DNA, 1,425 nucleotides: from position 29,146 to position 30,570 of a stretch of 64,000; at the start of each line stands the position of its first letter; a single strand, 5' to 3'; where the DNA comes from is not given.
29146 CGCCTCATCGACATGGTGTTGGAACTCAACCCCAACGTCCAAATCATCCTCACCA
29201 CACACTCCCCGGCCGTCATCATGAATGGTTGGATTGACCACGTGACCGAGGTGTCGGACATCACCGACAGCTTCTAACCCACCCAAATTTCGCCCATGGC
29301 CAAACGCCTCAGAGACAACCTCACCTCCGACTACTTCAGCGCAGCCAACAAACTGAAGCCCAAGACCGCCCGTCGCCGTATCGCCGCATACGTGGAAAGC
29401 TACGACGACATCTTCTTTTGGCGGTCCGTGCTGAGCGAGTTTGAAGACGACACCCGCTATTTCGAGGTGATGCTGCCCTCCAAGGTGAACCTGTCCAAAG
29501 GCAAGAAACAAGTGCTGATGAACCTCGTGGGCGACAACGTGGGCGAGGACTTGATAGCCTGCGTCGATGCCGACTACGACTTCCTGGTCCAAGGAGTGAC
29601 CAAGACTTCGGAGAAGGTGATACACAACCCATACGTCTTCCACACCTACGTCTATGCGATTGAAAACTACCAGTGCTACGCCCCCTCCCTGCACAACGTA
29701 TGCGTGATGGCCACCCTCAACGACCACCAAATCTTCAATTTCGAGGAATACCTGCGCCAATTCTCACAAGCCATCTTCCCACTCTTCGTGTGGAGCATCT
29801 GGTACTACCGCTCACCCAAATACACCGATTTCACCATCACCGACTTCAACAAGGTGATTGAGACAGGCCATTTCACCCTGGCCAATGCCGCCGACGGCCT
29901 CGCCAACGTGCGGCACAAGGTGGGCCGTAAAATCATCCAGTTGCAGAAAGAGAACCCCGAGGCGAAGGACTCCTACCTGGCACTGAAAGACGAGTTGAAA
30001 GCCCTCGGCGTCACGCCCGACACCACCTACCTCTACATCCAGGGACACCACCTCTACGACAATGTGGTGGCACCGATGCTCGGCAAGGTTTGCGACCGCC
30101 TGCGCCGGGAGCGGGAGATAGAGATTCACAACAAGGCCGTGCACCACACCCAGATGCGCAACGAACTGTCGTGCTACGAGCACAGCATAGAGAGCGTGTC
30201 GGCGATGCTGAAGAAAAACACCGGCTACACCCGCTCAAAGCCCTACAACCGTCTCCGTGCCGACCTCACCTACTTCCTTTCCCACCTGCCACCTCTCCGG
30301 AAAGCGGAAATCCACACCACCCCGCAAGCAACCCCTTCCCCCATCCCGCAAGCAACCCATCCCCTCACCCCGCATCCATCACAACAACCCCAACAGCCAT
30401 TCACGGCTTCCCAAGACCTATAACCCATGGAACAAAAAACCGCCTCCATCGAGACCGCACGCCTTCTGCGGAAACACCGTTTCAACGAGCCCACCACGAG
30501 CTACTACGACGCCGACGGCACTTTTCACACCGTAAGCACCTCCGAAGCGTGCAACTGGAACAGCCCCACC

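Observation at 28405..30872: Compact ABC-ATPase + DUF4435/Toprim pair with a tightly coupled third small gene: a PARIS/AbiL/OLD-like candidate defence operon of unusual architecture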

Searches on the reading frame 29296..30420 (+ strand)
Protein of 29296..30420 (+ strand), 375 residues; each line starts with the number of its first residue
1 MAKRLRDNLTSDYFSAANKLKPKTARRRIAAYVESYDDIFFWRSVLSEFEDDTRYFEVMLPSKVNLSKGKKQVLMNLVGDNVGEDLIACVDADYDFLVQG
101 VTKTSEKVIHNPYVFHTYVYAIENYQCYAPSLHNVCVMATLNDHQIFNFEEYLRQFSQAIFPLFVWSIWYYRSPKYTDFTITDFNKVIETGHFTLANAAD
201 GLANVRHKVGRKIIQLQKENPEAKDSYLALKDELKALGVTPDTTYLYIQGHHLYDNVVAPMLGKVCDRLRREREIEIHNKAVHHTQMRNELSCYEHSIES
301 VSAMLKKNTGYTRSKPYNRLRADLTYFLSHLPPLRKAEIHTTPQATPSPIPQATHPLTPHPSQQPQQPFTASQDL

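Call 6: search_protein_families(library=pfam, proteins=[window:29296-30420:+], max_evalue=1)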
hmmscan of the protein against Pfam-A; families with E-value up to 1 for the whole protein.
window:29296-30420:+ (375 aa): 1 family
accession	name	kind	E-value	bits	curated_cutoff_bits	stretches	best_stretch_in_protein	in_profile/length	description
PF14491.11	DUF4435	-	1.4e-55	189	27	1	27-273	1-237/238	Protein of unknown function (DUF4435)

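Call 7: search_protein_families(library=padloc, proteins=[window:29296-30420:+], max_evalue=1)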
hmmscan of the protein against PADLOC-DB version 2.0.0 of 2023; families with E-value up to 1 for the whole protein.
window:29296-30420:+ (375 aa): 2 families
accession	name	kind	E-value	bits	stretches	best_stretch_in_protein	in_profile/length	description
PDLC02983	AriB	-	6.2e-64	214.3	1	27-274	1-236/236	-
PDLC04165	AriB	-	4e-35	119.7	1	13-298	7-283/289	-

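Call 8: search_protein_families(library=ncbifam, proteins=[window:29296-30420:+], max_evalue=1)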
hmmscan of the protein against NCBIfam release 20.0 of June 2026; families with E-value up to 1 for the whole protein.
window:29296-30420:+ (375 aa): 1 family
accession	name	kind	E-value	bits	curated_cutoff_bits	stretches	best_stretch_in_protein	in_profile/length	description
NF000107.2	APH_4_Ia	exception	0.044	13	725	1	37-65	230-258/341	aminoglycoside O-phosphotransferase APH(4)-Ia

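Call 22: find_homologous_proteins(query=window:29296-30420:+, max_evalue=0.00001)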
Query window:29296-30420:+ (375 aa): 6779 proteins with E <= 0.00001 among 8000 candidates; the best 120 are listed.
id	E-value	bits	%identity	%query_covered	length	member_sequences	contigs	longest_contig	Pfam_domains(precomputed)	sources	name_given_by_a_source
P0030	1.0e-253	859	99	100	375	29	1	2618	PF14491.12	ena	-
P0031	7.7e-203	692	82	98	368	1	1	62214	PF14491.12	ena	-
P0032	2.6e-202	690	87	89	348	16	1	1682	PF14491.12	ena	-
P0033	2.2e-201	687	85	90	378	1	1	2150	PF14491.12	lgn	-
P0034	2.3e-189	648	81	92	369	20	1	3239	PF14491.12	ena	-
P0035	3.0e-188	644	78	93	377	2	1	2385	PF14491.12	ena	-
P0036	7.5e-187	639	77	94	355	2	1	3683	PF14491.12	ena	-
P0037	7.8e-187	639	90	84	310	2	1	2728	PF14491.12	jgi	jgi:hypothetical protein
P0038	1.9e-186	638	81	88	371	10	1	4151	PF14491.12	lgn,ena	-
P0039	3.2e-186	637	74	98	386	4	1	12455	PF14491.12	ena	-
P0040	1.7e-182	625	70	98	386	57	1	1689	PF14491.12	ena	-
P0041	2.5e-182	624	80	88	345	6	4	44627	PF14491.12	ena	-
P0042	3.3e-182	624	75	92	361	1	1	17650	PF14491.12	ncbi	-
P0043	3.5e-182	624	76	94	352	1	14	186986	PF14491.12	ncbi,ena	-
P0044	6.2e-182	623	80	88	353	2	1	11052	PF14491.12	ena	-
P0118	7.5e-146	504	67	87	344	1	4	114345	PF14491.12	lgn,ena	-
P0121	7.6e-146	504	66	87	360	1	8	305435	PF14491.12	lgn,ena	-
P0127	1.1e-145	504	63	91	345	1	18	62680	PF14491.12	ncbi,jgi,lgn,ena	-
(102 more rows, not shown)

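Call 27: find_related_loci(query=window:29296-30420:+, collection=genome_contigs, flank=10000)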
Query window:29296-30420:+ (375 aa) in genome_contigs; peptide patterns used: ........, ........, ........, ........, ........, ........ (x = any residue, [..] = any of these).
422 stretches matched a pattern; 347 encode a relative of the query (tblastn E <= 1e-3); the best 80 are kept; 80 distinct loci.
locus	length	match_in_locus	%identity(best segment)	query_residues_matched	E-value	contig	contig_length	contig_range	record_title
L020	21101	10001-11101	91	1-374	0e+0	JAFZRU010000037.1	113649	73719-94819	MAG: Prevotella sp. isolate RGIG8039 Water_buffalos_Rumen-1__c730653, whole genome shotgun sequence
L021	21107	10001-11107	81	1-368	0e+0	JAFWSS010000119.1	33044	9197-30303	MAG: Prevotella sp. isolate RGIG6036 Sheep_Omasum-4__c485650, whole genome shotgun sequence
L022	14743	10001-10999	88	1-333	0e+0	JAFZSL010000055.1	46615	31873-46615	MAG: Prevotella sp. isolate RGIG8056 Water_buffalos_Rumen-1__c855429, whole genome shotgun sequence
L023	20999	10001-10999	87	1-333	0e+0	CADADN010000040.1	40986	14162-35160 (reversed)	MAG: uncultured Prevotellaceae bacterium isolate RUG13201 genome assembly, contig: RUG13201_asm_40, whole genome shotgun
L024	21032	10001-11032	80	1-345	0e+0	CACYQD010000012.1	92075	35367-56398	MAG: uncultured Prevotellaceae bacterium isolate RUG12178 genome assembly, contig: RUG12178_asm_12, whole genome shotgun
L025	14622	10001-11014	80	1-338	0e+0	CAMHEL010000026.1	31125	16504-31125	MAG: uncultured Prevotellaceae bacterium isolate SRR11784281_bin.96_metaWRAP_v1.3_MAG genome assembly, contig: ERZ122033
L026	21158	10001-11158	70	1-366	0e+0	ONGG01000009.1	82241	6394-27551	uncultured Prevotellaceae bacterium isolate RUG280 genome assembly, contig: scaffold_65, whole genome shotgun sequence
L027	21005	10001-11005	77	1-335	0e+0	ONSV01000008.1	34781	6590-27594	uncultured Prevotellaceae bacterium isolate RUG602 genome assembly, contig: scaffold_232, whole genome shotgun sequence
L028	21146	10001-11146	71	1-375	0e+0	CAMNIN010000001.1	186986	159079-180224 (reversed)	MAG: uncultured Prevotellaceae bacterium isolate SRR1206671_bin.22_metaWRAP_v1.3_MAG genome assembly, contig: NODE.39_le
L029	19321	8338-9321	77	1-328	0e+0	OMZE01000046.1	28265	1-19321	uncultured Prevotellaceae bacterium isolate RUG003 genome assembly, contig: scaffold_886, whole genome shotgun sequence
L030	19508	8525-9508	76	1-328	0e+0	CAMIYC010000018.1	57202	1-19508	MAG: uncultured Prevotellaceae bacterium isolate SRR12081292_bin.73_metaWRAP_v1.3_MAG genome assembly, contig: ERZ122897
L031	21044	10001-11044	75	1-347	6e-180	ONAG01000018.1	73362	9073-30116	uncultured Prevotellaceae bacterium isolate RUG112 genome assembly, contig: scaffold_211, whole genome shotgun sequence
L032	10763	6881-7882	80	1-334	2e-178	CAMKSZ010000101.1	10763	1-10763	MAG: uncultured Prevotellaceae bacterium isolate SRR12081297_bin.85_metaWRAP_v1.3_MAG genome assembly, contig: ERZ122897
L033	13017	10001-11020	73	1-347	2e-171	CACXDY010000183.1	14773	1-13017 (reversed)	MAG: uncultured Prevotellaceae bacterium isolate RUG11177 genome assembly, contig: RUG11177_asm_183, whole genome shotgu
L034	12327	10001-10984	72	1-328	2e-167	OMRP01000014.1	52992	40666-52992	uncultured Prevotellaceae bacterium isolate RUG812 genome assembly, contig: scaffold_221, whole genome shotgun sequence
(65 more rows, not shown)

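Call 31: search_solved_structures(query=window:29296-30420:+, max_evalue=1, show_alignments=2)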
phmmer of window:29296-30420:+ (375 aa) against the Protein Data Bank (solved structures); distinct sequences matched with E-value up to 1: 0.

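Call 42: find_encoding_contigs(protein=P0121, flank=8000, max_places=2)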
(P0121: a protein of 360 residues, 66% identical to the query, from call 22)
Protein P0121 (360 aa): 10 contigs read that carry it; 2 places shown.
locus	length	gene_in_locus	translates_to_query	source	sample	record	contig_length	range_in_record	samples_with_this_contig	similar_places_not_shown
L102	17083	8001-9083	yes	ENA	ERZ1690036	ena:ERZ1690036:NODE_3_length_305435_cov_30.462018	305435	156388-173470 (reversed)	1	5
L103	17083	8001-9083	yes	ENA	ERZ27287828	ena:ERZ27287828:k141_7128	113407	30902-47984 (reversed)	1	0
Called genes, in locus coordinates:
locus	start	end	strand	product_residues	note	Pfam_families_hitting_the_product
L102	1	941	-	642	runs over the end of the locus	PF00012:HSP70, PF14450:FtsA (faint), PF06723:MreB_Mbl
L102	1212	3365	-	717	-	PF13620:CarboxypepD_reg, PF13715:CarbopepD_reg_2, PF07715:Plug, PF00593:TonB_dep_Rec_b-barrel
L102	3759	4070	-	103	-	-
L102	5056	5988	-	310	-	PF00291:PALP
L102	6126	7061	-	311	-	PF00892:EamA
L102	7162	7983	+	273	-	PF02463:SMC_N (faint), PF00005:ABC_tran (weak), PF13175:AAA_15, PF13304:AAA_21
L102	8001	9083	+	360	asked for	PF14491:DUF4435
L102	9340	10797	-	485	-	PF02386:TrkH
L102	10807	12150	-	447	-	PF02254:TrkA_N, PF02080:TrkA_C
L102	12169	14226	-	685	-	PF13292:DXP_synthase_N, PF02779:Transket_pyr, PF02780:Transketolase_C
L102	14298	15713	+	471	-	PF00112:Peptidase_C1 (faint), PF03051:Peptidase_C1_2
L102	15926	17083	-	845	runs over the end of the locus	PF13620:CarboxypepD_reg (weak)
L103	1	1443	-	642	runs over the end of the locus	PF00012:HSP70, PF14450:FtsA (faint), PF06723:MreB_Mbl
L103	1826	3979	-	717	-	PF13620:CarboxypepD_reg, PF13715:CarbopepD_reg_2, PF07715:Plug, PF00593:TonB_dep_Rec_b-barrel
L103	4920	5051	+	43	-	-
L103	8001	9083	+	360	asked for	PF14491:DUF4435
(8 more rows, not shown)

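Call 43: find_encoding_contigs(protein=P0118, flank=8000, max_places=2)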
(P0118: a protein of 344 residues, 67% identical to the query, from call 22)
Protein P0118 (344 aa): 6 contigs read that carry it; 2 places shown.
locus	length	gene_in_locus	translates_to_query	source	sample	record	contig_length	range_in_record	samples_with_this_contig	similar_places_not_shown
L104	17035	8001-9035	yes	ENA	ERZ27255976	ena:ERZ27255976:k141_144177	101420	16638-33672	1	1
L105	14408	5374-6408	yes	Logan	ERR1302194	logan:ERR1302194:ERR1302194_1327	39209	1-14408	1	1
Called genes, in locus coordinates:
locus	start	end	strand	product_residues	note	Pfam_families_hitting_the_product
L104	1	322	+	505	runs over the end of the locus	PF14322:SusD-like_3, PF07980:SusD_RagB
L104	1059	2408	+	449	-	PF03600:CitMHS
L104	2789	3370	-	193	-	PF00583:Acetyltransf_1, PF13508:Acetyltransf_7, PF13673:Acetyltransf_10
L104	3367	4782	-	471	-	PF00512:HisKA, PF02518:HATPase_c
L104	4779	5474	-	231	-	PF00072:Response_reg, PF00486:Trans_reg_C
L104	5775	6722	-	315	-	PF00291:PALP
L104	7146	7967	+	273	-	PF02463:SMC_N (faint), PF03193:RsgA_GTPase (faint), PF00005:ABC_tran (weak), PF13175:AAA_15, PF13304:AAA_21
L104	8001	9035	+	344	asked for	PF14491:DUF4435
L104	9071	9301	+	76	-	-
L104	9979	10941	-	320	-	PF20511:PMI_typeI_cat, PF21621:MPI_cupin_dom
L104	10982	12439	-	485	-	PF02386:TrkH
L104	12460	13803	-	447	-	PF02254:TrkA_N, PF02080:TrkA_C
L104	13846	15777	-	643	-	PF13292:DXP_synthase_N, PF02779:Transket_pyr, PF02780:Transketolase_C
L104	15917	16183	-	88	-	-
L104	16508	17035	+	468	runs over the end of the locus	PF03051:Peptidase_C1_2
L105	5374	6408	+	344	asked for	PF14491:DUF4435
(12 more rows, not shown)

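Call 44: find_encoding_contigs(protein=P0127, flank=8000, max_places=2)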
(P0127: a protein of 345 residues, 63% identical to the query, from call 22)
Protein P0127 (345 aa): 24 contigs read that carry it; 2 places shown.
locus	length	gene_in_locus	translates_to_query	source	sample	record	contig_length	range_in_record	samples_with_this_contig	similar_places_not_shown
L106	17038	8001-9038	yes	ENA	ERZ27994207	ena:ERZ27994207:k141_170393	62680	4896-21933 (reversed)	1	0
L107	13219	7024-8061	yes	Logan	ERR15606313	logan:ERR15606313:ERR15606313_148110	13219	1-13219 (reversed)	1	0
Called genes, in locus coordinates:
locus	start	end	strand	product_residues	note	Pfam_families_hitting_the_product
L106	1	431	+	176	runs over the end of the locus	PF01812:5-FTHF_cyc-lig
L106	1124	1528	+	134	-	PF06713:bPH_4 (weak)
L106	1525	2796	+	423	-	PF02113:Peptidase_S13, PF13354:Beta-lactamase2 (faint), PF02113:Peptidase_S13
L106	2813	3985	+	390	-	PF00924:MS_channel_2nd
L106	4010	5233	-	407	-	PF13650:Asp_protease_2, PF13975:gag-asp_proteas (faint)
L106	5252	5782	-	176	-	PF00578:AhpC-TSA, PF08534:Redoxin, PF02630:SCO1-SenC (faint), PF00085:Thioredoxin (weak), PF13098:Thioredoxin_2, PF13905:Thioredoxin_8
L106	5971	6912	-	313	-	PF00892:EamA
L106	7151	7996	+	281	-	PF02463:SMC_N, PF00005:ABC_tran (weak), PF13175:AAA_15, PF13304:AAA_21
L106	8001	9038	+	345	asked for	PF14491:DUF4435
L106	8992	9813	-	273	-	-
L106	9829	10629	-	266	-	-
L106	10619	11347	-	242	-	PF00005:ABC_tran, PF13304:AAA_21 (faint)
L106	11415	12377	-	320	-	PF20511:PMI_typeI_cat, PF21621:MPI_cupin_dom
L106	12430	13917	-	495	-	PF02386:TrkH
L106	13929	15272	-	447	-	PF02254:TrkA_N, PF13241:NAD_binding_7 (faint), PF02254:TrkA_N, PF02080:TrkA_C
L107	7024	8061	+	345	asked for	PF14491:DUF4435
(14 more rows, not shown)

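Call 52: search_solved_structures(query=A2, max_evalue=10, show_alignments=2)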
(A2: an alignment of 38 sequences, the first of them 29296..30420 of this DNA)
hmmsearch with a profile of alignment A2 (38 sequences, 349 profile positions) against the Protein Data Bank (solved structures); distinct sequences matched with E-value up to 10: 1.
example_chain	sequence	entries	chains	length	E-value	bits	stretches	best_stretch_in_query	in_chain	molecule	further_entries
3q8i_A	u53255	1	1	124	1.6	11.2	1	259-338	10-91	Odorant binding protein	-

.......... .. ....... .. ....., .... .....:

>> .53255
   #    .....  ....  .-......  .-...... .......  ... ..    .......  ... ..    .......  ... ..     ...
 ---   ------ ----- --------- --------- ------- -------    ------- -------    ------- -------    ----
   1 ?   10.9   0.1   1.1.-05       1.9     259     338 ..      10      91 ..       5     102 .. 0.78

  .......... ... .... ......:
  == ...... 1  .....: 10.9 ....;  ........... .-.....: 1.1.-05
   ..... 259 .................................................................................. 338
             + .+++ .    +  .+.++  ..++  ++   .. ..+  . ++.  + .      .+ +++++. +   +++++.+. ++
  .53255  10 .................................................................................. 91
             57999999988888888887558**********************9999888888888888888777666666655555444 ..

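Call 57: search_dna_similar(query=window:29296-30420:+, collection=phages, mode=protein, max_evalue=0.001, max_rows=15)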
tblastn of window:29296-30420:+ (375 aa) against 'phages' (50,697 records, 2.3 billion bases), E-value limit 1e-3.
No match.

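Call 58: search_dna_similar(query=window:29296-30420:+, collection=plasmids, mode=protein, max_evalue=0.001, max_rows=15)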
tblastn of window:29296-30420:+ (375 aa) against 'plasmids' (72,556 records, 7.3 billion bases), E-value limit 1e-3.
Records with a match: 19; places in all: 19; records where one place covers at least 80% of the query: 4.
Best place of each record, by identity: <60% 19.
By first word of the organism name: Escherichia 7; Klebsiella 4; Acinetobacter 3; Psychrobacter 2; Phocaeicola 1; Bacteroides 1; Enterobacter 1.
By predicted mobility (MOB-suite, as given by PLSDB): mobilizable 10; non-mobilizable 9.
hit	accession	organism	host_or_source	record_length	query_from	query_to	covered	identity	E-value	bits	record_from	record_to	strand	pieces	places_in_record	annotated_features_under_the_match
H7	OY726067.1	Phocaeicola massiliensis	-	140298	1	331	88%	52.3%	2e-115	376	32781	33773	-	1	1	none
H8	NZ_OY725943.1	Bacteroides finegoldii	-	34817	1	328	87%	51.1%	2e-104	344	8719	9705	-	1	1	DUF4435 domain-containing protein | AAA family ATPase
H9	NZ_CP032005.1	Acinetobacter haemolyticus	Homo sapiens,Blood culture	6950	25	325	80%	21.5%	4e-5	53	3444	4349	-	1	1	DUF4435 domain-containing protein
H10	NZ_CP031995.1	Acinetobacter haemolyticus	Homo sapiens,Ascites liquid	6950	26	325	80%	21.6%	4e-5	53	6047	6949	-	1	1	none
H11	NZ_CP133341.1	Enterobacter hormaechei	hospital sample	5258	4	272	72%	22.7%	4e-5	53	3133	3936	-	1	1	hypothetical protein | AAA family ATPase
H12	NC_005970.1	Escherichia coli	-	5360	4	272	72%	22.7%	5e-4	50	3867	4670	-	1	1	none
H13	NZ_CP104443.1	Escherichia coli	cell culture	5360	4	265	70%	22.9%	7e-5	52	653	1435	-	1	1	hypothetical protein | AAA family ATPase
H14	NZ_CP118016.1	Escherichia coli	Homo sapiens,pure cell culture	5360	4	265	70%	22.9%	7e-5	52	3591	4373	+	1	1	hypothetical protein | AAA family ATPase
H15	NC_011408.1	Escherichia coli SE11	-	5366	4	265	70%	22.9%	7e-5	52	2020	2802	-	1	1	hypothetical protein | AAA family ATPase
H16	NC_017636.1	Escherichia coli W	-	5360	7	265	69%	22.8%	7e-5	52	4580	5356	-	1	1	hypothetical protein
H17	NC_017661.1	Escherichia coli KO11FL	-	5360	7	265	69%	22.8%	7e-5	52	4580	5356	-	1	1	hypothetical protein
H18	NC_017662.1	Escherichia coli W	-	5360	7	265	69%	22.8%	7e-5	52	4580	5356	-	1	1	hypothetical protein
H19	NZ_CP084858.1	Klebsiella pneumoniae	Homo sapiens,Whole organism,feces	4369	12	270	69%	22.5%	5e-7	59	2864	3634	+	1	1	DUF4435 domain-containing protein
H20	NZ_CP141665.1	Klebsiella pneumoniae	Homo sapiens,mixed culture,blood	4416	12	270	69%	22.5%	5e-7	59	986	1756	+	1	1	DUF4435 domain-containing protein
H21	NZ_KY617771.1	Acinetobacter baumannii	endotracheal aspiration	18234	26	274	66%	20.6%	2e-5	54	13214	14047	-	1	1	hypothetical protein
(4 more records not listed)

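Call 59: get_annotated_region(hit=H8, flank=9000)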
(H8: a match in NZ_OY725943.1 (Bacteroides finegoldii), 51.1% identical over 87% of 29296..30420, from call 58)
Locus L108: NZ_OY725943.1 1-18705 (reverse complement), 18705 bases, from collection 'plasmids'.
description: Bacteroides finegoldii strain Bacteroides finegoldii TSDC17.2-1.1 plasmid 41, complete sequence
organism: Bacteroides finegoldii (NCBI taxid 338188)
taxonomy: Bacteria; Bacteroidota; Bacteroidia; Bacteroidales; Bacteroidaceae; Bacteroides; Bacteroides finegoldii
host: -; source: -; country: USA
typing (MOB-suite, as given by PLSDB): non-mobilizable
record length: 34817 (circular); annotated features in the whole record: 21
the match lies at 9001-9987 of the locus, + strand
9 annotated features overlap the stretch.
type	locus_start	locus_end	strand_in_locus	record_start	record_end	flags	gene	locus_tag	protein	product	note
CDS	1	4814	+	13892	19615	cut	-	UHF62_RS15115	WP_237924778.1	alpha-2-macroglobulin family protein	-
CDS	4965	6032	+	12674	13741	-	-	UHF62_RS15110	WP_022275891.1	DUF1573 domain-containing protein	-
CDS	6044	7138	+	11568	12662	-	meaB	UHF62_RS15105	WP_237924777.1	methylmalonyl Co-A mutase-associated GTPase MeaB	-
CDS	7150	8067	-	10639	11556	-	-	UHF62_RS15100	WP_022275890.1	DMT family transporter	GO:0055085 - transmembrane transport [Evidence IEA]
CDS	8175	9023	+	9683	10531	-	-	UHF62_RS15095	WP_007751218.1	AAA family ATPase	-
CDS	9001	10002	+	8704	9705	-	-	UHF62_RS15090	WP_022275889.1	DUF4435 domain-containing protein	-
CDS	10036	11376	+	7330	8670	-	-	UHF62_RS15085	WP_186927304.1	mechanosensitive ion channel domain-containing protein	GO:0055085 - transmembrane transport [Evidence IEA]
CDS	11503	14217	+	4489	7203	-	-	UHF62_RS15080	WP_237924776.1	TonB-dependent receptor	-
CDS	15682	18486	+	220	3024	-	-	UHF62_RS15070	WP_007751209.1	ATP-binding protein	-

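Call 60: get_annotated_region(hit=H7, flank=9000)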
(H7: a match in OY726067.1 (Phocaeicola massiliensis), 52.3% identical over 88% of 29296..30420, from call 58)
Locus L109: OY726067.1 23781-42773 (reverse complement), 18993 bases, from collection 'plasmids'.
description: Phocaeicola massiliensis strain Bacteroides massiliensis TSDC17.2-1.1 genome assembly, plasmid: 93
organism: Phocaeicola massiliensis (NCBI taxid 204516)
taxonomy: Bacteria; Bacteroidota; Bacteroidia; Bacteroidales; Bacteroidaceae; Phocaeicola; Phocaeicola massiliensis
host: -; source: -; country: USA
typing (MOB-suite, as given by PLSDB): non-mobilizable
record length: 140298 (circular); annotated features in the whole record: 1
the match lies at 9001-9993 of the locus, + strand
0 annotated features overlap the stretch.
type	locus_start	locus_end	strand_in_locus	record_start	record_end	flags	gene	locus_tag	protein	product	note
